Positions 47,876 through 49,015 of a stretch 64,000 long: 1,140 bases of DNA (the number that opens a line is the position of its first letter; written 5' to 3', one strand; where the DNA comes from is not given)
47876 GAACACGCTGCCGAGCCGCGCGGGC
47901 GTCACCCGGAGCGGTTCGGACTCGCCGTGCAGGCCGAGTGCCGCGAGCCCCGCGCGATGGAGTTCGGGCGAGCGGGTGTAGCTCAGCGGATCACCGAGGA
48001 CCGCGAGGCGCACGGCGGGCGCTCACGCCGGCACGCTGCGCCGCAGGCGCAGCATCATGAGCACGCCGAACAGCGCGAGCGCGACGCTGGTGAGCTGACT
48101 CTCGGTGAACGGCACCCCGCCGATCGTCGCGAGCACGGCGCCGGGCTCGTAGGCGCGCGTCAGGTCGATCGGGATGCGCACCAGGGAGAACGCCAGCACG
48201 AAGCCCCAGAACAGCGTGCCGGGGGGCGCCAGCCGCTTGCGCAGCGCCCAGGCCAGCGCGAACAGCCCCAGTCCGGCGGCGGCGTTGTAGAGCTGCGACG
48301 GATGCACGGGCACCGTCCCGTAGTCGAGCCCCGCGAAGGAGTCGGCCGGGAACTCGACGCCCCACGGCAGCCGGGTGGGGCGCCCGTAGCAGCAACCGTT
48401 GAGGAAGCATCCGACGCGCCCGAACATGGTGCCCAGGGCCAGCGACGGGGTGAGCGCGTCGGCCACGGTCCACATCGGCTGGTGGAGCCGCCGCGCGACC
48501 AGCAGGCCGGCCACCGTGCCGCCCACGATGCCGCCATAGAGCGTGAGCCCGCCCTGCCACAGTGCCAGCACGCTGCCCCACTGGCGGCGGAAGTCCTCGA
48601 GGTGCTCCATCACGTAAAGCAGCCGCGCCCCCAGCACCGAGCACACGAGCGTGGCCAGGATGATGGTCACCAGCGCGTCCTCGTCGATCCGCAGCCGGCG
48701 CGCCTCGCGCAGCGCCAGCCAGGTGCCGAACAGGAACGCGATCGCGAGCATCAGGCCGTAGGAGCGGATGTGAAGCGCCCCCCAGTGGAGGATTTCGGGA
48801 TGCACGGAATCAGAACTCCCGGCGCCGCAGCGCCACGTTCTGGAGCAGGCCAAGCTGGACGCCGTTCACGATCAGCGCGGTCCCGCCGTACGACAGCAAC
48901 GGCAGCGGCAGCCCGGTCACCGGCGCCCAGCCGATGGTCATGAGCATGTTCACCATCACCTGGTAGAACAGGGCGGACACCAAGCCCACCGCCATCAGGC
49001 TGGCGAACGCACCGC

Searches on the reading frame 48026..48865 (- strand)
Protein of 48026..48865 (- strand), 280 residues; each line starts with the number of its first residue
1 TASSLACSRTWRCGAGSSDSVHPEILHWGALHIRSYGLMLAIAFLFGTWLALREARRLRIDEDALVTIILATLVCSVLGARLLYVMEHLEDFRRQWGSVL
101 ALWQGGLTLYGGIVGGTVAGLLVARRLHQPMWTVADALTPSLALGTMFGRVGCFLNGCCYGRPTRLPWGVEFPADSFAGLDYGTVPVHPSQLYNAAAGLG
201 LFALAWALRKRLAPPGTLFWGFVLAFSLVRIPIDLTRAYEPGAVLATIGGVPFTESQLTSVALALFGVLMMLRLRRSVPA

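Call 80: search_protein_families(library=pfam, proteins=[window:48026-48865:-], max_evalue=0.01)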
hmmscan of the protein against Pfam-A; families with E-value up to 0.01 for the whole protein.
window:48026-48865:- (280 aa): 1 family
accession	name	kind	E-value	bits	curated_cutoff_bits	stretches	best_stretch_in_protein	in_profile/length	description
PF01790.23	LGT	-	3.1e-59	200.7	24.9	1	23-272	1-239/240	Prolipoprotein diacylglyceryl transferase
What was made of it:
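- Tried and rejected: The ORF at 48023..48865, with a TM-plus-basic C-terminus, is Lgt (call 80).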
